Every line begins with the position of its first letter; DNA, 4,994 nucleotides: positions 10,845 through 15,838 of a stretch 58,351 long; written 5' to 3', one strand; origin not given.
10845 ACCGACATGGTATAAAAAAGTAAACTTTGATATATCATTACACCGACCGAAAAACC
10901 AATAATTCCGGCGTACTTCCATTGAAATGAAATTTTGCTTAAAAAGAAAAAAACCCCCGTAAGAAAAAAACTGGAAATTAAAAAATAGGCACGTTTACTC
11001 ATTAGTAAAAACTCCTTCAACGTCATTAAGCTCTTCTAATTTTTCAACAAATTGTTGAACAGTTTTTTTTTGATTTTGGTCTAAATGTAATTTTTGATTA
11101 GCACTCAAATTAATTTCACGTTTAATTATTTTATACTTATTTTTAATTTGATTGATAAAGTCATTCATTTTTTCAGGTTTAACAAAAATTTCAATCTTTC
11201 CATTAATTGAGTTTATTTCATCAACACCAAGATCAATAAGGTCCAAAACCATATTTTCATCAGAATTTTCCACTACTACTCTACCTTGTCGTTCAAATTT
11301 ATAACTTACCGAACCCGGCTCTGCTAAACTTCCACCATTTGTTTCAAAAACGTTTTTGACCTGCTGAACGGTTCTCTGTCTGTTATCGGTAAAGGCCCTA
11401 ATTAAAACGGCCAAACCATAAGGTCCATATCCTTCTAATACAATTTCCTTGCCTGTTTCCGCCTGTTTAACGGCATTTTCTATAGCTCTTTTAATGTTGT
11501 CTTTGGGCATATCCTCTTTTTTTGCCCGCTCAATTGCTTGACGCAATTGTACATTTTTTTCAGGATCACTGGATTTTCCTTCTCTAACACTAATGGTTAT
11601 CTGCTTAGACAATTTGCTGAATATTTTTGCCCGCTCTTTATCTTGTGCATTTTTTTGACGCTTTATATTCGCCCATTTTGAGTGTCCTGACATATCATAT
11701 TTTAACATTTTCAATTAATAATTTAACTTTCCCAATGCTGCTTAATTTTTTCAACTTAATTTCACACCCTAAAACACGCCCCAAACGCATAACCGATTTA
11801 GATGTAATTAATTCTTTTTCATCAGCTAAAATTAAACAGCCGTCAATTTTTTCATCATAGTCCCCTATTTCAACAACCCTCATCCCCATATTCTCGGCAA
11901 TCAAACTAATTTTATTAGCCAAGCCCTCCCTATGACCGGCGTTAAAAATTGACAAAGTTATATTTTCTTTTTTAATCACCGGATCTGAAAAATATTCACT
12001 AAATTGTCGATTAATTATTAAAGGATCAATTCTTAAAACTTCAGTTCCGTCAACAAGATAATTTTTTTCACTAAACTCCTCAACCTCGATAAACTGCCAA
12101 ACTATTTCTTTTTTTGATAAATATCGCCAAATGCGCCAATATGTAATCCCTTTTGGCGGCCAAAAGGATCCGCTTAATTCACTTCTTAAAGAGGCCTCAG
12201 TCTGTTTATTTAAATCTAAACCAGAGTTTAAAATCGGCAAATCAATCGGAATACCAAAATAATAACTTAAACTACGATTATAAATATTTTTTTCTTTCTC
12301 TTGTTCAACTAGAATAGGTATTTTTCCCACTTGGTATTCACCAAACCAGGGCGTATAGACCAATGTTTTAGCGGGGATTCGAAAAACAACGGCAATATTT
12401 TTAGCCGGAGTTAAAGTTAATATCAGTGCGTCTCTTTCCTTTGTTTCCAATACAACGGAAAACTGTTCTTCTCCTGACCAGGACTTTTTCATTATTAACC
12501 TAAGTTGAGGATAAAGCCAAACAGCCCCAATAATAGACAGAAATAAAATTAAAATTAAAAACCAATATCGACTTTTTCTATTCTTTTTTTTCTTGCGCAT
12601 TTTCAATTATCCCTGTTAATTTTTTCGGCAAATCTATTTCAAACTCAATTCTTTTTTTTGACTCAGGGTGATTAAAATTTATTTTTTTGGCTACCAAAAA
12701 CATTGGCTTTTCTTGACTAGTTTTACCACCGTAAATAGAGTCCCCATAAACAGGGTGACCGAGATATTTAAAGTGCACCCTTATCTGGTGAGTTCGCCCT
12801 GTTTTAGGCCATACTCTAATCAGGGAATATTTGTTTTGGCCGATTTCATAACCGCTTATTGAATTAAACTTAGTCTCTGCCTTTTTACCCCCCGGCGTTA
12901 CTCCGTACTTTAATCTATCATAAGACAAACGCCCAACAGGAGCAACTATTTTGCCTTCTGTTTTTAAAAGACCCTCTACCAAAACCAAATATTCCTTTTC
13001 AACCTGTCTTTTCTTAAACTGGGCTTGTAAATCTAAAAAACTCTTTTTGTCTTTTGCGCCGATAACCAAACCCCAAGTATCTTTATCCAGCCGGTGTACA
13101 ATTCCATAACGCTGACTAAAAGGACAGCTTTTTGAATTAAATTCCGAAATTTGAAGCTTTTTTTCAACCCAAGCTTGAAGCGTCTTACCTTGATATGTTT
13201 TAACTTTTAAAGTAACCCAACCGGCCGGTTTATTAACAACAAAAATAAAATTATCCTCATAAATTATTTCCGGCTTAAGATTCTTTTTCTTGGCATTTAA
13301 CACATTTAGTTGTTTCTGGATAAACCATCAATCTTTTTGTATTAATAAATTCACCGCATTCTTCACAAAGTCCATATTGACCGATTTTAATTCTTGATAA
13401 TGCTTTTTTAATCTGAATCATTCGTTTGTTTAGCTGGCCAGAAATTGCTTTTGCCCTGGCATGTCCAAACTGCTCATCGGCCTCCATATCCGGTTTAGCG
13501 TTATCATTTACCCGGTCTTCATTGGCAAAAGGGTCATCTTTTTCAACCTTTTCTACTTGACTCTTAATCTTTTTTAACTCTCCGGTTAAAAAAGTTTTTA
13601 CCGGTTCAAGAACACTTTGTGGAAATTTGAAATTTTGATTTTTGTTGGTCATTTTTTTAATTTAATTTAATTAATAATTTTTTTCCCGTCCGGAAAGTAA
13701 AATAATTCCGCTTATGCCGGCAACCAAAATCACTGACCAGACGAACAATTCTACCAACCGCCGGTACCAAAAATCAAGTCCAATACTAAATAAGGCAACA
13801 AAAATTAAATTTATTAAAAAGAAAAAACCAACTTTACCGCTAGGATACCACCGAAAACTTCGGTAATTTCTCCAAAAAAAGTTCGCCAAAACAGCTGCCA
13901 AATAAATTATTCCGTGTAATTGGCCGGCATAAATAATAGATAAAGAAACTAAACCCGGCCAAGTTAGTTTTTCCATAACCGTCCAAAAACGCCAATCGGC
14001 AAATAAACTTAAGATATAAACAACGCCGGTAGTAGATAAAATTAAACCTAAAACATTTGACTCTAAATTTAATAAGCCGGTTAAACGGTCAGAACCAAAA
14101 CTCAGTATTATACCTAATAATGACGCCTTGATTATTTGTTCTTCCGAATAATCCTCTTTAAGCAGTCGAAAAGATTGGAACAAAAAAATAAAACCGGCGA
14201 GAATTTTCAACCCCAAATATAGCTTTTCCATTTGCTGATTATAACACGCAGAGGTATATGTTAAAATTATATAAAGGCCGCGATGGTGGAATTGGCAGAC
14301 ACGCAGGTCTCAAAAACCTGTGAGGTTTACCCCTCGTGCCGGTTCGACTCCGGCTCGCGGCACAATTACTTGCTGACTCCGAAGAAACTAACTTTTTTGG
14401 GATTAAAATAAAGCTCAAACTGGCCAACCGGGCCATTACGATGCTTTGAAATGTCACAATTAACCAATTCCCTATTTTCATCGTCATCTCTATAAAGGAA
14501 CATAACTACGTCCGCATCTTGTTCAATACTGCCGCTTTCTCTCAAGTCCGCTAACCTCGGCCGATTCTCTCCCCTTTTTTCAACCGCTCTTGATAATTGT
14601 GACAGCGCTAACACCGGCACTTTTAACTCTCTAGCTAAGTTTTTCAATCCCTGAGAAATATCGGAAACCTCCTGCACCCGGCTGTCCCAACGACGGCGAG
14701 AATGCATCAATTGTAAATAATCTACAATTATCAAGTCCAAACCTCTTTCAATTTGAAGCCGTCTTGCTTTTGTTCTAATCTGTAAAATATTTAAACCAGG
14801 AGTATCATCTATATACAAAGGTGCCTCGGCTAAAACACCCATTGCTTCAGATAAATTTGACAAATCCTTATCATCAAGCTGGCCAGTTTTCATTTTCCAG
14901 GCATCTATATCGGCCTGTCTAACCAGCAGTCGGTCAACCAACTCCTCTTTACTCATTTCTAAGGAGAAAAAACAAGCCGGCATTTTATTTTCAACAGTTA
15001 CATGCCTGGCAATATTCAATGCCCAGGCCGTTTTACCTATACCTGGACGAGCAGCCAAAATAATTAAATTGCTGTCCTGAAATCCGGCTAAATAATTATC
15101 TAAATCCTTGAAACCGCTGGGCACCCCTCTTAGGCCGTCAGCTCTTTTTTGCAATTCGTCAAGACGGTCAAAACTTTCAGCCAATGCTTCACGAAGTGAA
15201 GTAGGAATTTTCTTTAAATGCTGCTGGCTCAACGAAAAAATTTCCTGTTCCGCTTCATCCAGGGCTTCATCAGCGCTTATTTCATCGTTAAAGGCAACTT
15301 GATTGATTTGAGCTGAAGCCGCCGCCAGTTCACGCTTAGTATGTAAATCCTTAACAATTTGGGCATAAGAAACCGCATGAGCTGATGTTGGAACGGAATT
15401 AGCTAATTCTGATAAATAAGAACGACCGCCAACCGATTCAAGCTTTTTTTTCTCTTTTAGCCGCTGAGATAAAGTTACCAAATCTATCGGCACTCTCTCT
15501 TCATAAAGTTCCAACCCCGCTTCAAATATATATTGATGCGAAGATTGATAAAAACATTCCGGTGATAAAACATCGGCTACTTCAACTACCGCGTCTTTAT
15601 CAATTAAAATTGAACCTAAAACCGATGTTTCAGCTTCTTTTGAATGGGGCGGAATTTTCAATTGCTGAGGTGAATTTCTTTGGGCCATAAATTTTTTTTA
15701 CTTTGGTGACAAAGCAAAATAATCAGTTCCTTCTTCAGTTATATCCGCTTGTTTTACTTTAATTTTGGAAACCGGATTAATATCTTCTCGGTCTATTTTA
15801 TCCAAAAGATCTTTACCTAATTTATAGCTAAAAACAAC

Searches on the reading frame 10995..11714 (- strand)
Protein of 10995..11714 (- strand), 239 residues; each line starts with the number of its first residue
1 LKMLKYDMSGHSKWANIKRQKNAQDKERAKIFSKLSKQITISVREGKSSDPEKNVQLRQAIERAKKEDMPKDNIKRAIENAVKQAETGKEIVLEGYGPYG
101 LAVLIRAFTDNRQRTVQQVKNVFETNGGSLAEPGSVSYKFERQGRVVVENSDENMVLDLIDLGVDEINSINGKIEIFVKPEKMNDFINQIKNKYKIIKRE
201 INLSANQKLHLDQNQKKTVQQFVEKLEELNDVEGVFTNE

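Call 64: search_protein_families(library=pfam, proteins=[window:10995-11714:-], max_evalue=0.001)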
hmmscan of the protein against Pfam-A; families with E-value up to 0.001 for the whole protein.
window:10995-11714:- (239 aa): 2 families
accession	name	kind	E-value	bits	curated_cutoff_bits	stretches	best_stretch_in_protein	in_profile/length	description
PF01709.26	Transcrip_reg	-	4.5e-39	134.2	27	1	89-238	2-159/160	TACO1/YebC second and third domain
PF20772.2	TACO1_YebC_N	-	2.9e-27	95.4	36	1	12-82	1-71/73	TACO1/YebC protein N-terminal domain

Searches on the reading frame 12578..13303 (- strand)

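Call 65: search_protein_families(library=pfam, proteins=[window:12578-13303:-], max_evalue=0.001)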
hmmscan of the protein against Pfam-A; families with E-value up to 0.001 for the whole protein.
window:12578-13303:- (241 aa): 1 family
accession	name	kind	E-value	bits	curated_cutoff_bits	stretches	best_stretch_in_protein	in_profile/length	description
PF00849.27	PseudoU_synth_2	-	1.5e-30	106.9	26.8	1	21-179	3-151/152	RNA pseudouridylate synthase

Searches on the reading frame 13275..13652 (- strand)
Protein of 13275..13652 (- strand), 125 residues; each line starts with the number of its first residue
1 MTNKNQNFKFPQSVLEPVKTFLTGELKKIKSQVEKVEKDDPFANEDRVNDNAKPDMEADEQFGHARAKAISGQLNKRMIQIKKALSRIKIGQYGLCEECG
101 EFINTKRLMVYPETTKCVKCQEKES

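Call 65: search_protein_families(library=pfam, proteins=[window:13275-13652:-], max_evalue=0.001)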
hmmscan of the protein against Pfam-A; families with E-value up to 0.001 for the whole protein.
window:13275-13652:- (125 aa): 1 family
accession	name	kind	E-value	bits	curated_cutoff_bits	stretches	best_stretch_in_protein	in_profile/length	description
PF01258.23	zf-dskA_traR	-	2.6e-11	43.8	24.9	1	91-124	1-34/36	Prokaryotic dksA/traR C4-type zinc finger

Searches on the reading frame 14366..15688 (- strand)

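Call 65: search_protein_families(library=pfam, proteins=[window:14366-15688:-], max_evalue=0.001)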
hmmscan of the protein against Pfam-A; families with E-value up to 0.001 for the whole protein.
window:14366-15688:- (440 aa): 3 families
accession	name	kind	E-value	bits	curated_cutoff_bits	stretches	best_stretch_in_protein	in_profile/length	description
PF03796.21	DnaB_C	-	7.8e-100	333.9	27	1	188-435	1-253/255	DnaB-like helicase C terminal domain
PF00772.26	DnaB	-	3.6e-36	123.8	23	1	13-114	2-103/103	DnaB-like helicase N terminal domain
PF13481.12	AAA_25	-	3.5e-11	43.5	27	1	195-365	21-190/195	AAA domain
